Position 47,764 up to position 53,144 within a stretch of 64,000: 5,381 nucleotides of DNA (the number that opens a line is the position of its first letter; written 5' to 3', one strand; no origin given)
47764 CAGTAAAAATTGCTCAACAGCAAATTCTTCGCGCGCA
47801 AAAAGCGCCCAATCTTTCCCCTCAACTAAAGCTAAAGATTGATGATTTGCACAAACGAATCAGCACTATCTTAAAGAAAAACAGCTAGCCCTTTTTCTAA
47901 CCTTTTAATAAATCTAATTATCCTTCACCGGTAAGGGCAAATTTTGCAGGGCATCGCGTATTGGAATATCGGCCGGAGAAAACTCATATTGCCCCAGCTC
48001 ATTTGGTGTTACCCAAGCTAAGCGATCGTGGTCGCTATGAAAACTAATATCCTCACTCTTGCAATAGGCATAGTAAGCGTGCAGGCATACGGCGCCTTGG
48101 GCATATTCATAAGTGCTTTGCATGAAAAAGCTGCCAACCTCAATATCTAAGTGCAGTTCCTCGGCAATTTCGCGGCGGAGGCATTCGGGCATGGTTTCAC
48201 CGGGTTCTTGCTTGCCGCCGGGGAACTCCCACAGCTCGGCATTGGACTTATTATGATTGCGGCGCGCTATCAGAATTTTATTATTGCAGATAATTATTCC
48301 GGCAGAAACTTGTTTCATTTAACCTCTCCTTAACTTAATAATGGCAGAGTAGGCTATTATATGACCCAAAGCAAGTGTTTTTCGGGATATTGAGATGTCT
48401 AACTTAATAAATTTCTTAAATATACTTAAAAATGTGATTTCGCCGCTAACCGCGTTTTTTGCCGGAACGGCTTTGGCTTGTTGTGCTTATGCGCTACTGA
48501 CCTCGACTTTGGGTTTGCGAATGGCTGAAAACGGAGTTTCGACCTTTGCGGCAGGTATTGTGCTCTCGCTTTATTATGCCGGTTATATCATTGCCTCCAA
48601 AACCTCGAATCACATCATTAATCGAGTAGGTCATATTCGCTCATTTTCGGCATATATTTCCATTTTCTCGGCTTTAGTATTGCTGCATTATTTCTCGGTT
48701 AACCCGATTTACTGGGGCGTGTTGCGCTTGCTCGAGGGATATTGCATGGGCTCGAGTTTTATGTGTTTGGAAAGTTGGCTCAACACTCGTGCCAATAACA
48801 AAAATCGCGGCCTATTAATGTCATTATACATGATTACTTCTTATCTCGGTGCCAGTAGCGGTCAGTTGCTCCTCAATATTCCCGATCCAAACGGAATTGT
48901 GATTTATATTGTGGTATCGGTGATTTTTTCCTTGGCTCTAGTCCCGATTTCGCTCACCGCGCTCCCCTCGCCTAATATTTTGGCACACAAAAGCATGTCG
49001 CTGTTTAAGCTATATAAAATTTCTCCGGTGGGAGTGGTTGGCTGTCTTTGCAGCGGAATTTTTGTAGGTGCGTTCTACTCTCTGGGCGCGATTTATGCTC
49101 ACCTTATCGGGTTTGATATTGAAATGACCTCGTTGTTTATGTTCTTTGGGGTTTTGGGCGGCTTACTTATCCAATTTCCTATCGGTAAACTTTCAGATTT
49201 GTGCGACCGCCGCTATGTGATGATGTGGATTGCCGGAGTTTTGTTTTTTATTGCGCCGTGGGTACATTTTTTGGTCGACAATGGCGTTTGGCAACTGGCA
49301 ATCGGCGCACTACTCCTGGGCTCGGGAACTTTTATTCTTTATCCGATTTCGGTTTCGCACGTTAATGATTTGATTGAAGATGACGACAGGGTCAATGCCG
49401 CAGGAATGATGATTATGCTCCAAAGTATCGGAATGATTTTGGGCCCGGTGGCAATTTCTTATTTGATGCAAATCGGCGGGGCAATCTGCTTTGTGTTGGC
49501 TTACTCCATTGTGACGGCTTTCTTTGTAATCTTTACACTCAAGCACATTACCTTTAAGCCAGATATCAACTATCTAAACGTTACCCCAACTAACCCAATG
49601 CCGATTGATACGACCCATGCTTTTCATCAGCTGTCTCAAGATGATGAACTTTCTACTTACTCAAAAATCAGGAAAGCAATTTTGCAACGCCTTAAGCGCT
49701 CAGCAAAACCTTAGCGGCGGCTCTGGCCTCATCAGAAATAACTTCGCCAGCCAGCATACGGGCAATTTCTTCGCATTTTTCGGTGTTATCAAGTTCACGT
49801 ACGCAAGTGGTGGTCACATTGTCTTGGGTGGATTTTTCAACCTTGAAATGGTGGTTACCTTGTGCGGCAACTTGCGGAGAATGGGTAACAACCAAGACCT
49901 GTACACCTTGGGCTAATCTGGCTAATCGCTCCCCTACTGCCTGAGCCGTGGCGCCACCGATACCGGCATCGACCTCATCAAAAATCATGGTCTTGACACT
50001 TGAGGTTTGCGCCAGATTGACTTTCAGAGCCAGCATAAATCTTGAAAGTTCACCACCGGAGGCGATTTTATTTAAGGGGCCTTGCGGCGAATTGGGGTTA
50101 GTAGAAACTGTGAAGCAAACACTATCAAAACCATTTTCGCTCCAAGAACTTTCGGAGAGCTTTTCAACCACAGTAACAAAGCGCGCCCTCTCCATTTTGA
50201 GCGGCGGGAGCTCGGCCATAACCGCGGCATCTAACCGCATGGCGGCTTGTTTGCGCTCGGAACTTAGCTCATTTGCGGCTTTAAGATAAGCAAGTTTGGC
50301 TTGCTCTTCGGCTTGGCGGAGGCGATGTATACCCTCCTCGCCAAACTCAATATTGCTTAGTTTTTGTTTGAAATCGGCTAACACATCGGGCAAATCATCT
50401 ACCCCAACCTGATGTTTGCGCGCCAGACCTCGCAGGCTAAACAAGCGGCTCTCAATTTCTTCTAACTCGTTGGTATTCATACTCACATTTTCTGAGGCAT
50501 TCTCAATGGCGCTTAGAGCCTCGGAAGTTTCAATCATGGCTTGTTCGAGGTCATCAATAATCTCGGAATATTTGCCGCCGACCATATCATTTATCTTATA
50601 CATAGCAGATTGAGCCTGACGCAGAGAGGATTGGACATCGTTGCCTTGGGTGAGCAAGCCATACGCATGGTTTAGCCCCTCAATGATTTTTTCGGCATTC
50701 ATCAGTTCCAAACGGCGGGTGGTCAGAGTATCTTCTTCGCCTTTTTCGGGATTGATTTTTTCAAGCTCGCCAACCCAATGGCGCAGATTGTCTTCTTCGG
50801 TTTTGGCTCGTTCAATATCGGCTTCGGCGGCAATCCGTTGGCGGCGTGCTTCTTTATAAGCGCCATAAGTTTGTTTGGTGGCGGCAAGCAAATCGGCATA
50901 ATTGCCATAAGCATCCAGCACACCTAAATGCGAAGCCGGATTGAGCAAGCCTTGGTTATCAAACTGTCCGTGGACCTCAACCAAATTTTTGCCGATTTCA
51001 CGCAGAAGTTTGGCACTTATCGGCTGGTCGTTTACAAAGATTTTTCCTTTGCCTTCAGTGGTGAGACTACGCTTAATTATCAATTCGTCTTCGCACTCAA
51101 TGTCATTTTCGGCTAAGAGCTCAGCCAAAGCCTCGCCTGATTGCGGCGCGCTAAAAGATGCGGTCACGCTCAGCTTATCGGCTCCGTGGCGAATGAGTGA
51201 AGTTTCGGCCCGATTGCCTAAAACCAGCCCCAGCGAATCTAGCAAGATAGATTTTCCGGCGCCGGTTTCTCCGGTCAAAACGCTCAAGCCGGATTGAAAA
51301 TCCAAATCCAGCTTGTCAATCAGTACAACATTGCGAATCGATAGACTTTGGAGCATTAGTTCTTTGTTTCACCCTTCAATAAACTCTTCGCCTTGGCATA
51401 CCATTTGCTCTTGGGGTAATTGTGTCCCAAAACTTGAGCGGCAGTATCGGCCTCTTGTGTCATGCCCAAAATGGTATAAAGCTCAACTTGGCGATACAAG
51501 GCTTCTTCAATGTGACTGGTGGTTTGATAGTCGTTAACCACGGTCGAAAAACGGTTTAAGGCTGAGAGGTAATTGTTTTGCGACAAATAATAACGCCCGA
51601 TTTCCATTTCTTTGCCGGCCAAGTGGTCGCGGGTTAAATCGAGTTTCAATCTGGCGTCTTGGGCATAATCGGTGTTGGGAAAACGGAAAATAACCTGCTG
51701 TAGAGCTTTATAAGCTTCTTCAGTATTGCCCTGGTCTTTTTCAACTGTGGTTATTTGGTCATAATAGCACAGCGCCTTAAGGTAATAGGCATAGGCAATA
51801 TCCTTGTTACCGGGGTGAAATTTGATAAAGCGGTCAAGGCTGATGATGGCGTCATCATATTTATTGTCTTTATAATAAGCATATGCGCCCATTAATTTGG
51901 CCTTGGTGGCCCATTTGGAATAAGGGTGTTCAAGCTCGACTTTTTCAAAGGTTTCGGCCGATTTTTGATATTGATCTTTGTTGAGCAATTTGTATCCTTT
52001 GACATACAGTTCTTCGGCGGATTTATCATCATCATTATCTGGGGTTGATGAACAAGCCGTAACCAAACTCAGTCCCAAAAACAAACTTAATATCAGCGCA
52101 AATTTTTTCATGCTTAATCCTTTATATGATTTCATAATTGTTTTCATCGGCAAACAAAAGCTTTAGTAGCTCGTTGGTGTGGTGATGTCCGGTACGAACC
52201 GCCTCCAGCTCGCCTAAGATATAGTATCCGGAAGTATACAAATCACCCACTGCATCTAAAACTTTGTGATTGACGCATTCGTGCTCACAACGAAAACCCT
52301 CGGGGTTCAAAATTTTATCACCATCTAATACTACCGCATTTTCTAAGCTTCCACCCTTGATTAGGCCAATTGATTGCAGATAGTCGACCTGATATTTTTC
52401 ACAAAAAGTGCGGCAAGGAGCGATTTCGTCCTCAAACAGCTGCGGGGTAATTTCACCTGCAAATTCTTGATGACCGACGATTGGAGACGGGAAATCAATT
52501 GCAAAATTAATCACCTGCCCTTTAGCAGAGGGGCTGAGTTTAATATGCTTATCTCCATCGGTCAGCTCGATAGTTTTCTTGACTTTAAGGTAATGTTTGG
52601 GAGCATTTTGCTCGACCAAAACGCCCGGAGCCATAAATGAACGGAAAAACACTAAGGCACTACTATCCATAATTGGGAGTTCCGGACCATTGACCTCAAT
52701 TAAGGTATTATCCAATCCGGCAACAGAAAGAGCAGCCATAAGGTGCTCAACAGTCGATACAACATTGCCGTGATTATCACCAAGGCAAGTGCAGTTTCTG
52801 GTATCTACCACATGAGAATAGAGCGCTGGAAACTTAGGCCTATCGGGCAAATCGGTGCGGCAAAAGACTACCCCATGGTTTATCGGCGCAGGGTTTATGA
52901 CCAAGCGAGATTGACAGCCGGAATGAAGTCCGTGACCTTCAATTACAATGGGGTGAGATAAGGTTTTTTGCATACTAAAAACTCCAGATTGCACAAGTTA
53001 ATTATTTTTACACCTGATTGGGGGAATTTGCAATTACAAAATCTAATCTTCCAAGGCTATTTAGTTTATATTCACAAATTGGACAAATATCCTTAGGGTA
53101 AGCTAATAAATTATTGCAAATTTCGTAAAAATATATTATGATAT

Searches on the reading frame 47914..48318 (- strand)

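Call 7: search_protein_families(library=pfam, proteins=[window:47914-48318:-], max_evalue=0.001)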
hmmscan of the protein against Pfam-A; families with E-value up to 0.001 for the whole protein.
window:47914-48318:- (134 aa): 2 families
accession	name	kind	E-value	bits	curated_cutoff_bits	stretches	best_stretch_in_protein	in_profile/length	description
PF00293.34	NUDIX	-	2.5e-20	73.3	21.1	1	1-117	1-127/134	NUDIX domain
PF14815.12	NUDIX_4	-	3e-17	62.9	35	1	6-120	2-110/113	NUDIX domain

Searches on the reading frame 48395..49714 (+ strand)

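Call 7: search_protein_families(library=pfam, proteins=[window:48395-49714:+], max_evalue=0.001)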
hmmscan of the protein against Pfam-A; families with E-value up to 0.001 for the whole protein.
window:48395-49714:+ (439 aa): 2 families
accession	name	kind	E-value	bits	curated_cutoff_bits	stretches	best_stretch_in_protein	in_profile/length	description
PF07690.21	MFS_1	-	1.7e-27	96.7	33.4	2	254-380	43-167/347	Major Facilitator Superfamily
PF05977.19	MFS_3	-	9.3e-05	21.5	27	1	257-384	59-188/524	Transmembrane secretion effector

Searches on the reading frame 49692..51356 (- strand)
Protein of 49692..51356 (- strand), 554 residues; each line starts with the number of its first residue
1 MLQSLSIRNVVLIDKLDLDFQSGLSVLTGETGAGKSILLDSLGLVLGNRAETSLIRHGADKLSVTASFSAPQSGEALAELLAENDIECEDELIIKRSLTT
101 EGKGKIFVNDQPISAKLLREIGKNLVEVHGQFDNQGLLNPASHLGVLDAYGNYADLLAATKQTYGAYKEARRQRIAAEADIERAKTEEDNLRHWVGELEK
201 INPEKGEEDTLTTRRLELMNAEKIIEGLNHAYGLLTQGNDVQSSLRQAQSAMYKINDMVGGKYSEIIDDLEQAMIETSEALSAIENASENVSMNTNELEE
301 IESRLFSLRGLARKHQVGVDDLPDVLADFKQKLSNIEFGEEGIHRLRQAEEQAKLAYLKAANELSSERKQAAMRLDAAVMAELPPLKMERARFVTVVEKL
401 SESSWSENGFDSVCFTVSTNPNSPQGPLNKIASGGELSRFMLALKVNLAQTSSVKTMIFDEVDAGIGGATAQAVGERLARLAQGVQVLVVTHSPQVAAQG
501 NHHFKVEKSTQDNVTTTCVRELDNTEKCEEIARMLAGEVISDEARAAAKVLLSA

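Call 7: search_protein_families(library=pfam, proteins=[window:49692-51356:-], max_evalue=0.001)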
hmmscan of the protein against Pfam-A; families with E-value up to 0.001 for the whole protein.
window:49692-51356:- (554 aa): 6 families
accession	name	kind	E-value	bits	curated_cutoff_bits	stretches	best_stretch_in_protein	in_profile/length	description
PF02463.25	SMC_N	-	1e-21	77.8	40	2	241-511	99-216/220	RecF/RecN/SMC N terminal domain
PF13476.12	AAA_23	-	7.1e-09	37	27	1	4-154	1-142/201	AAA domain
PF13304.12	AAA_21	-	4.5e-07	30.7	27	0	451-496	255-302/304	AAA domain, putative AbiEii toxin, Type IV TA system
PF13175.12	AAA_15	-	4.6e-07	30.2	32.1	1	1-327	1-266/374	AAA ATPase domain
PF13555.12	AAA_29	-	0.00016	21.8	27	1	2-48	1-48/61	P-loop containing region of AAA domain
PF13401.12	AAA_22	-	0.00021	22.1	27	0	21-82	4-56/130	AAA domain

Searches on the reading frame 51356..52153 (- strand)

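Call 7: search_protein_families(library=pfam, proteins=[window:51356-52153:-], max_evalue=0.001)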
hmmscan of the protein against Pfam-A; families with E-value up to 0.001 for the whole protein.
window:51356-52153:- (265 aa): 8 families
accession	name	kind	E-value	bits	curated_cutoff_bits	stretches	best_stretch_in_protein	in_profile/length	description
PF13525.12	YfiO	-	2e-53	181.6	25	1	43-240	2-202/203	Outer membrane lipoprotein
PF13512.12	TPR_18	-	1.3e-18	68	21.9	1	39-170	3-144/145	Tetratricopeptide repeat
PF13174.12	TPR_6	-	5.9e-15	55.3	26.3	1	121-161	1-33/33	Tetratricopeptide repeat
PF13432.12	TPR_16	-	4.3e-08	33.9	32.7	0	87-133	1-44/65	Tetratricopeptide repeat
PF13428.12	TPR_14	-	1.5e-06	28.7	23.5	0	90-123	8-41/44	Tetratricopeptide repeat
PF07719.23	TPR_2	-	1.8e-06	28.1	27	0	90-116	8-34/34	Tetratricopeptide repeat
PF14559.12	TPR_19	-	0.00021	22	25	0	60-122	5-61/68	Tetratricopeptide repeat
PF09976.15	TPR_21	-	0.00072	19.8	25.5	0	41-111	34-104/193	Tetratricopeptide repeat-like domain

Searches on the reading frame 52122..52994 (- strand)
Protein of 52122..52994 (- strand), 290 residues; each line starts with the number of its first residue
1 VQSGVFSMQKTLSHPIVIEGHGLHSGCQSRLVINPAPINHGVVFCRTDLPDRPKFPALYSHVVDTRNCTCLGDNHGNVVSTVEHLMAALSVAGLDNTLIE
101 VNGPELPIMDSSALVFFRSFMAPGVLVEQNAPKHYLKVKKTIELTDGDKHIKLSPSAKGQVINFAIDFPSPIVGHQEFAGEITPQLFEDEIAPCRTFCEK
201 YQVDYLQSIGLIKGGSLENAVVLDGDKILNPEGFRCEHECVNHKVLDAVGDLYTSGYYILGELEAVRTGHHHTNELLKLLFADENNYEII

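Call 7: search_protein_families(library=pfam, proteins=[window:52122-52994:-], max_evalue=0.001)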
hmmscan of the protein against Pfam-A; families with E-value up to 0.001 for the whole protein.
window:52122-52994:- (290 aa): 1 family
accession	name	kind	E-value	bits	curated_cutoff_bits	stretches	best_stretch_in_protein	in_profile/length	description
PF03331.19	LpxC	-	6.6e-91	305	27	1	9-281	1-267/268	UDP-3-O-acyl N-acetylglycosamine deacetylase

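Call 18: find_encoding_contigs(protein=window:52122-52973:-, flank=10000, max_places=6)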
Protein window:52122-52973:- (283 aa): 7 contigs read that carry it; 6 places shown.
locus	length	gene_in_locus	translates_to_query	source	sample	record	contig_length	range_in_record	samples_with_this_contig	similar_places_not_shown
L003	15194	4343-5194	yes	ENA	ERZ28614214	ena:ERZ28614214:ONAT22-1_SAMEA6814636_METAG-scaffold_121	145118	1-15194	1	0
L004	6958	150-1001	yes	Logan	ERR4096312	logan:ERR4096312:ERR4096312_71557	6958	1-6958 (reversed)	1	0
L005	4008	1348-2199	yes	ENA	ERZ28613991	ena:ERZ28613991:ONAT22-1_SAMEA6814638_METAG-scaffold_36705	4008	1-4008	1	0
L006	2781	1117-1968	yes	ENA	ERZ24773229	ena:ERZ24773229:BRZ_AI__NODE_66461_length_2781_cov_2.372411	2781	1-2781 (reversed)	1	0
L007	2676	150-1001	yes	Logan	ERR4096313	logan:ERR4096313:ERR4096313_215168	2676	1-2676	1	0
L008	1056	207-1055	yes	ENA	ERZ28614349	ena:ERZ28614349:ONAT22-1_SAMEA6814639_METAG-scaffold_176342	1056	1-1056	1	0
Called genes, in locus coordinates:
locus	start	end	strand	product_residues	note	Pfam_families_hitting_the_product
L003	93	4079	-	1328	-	PF07603:Lcl_C (faint)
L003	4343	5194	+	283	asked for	PF03331:LpxC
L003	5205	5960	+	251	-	PF13512:TPR_18, PF07719:TPR_2 (faint), PF13428:TPR_14 (faint), PF13525:YfiO, PF13174:TPR_6 (faint), PF13432:TPR_16 (faint)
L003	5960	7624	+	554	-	PF02463:SMC_N, PF13175:AAA_15 (weak), PF13476:AAA_23, PF13304:AAA_21 (faint), PF02463:SMC_N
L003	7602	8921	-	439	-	PF07690:MFS_1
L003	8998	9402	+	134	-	PF00293:NUDIX, PF14815:NUDIX_4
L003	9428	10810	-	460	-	PF01435:Peptidase_M48, PF24575:TPR_Slam (faint)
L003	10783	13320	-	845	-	PF10150:RNase_E_G, PF20833:RNase_E_G_Thio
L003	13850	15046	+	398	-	PF11741:AMIN, PF01520:Amidase_3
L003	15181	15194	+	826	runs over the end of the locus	PF00912:Transgly, PF17092:PCB_OB, PF00905:Transpeptidase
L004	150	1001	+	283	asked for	PF03331:LpxC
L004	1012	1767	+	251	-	PF13512:TPR_18, PF07719:TPR_2 (faint), PF13428:TPR_14 (faint), PF13525:YfiO, PF13174:TPR_6 (faint), PF13432:TPR_16 (faint)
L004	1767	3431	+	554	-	PF02463:SMC_N, PF13175:AAA_15 (weak), PF13476:AAA_23, PF13304:AAA_21 (faint), PF02463:SMC_N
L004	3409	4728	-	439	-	PF07690:MFS_1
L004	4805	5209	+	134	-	PF00293:NUDIX, PF14815:NUDIX_4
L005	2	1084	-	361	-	?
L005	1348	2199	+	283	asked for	PF03331:LpxC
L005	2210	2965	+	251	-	PF13512:TPR_18, PF07719:TPR_2 (faint), PF13428:TPR_14 (faint), PF13525:YfiO, PF13174:TPR_6 (faint), PF13432:TPR_16 (faint)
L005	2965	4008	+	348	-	?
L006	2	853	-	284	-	?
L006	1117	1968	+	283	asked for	PF03331:LpxC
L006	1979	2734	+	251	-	PF13512:TPR_18, PF07719:TPR_2 (faint), PF13428:TPR_14 (faint), PF13525:YfiO, PF13174:TPR_6 (faint), PF13432:TPR_16 (faint)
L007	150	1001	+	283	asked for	PF03331:LpxC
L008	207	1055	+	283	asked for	PF03331:LpxC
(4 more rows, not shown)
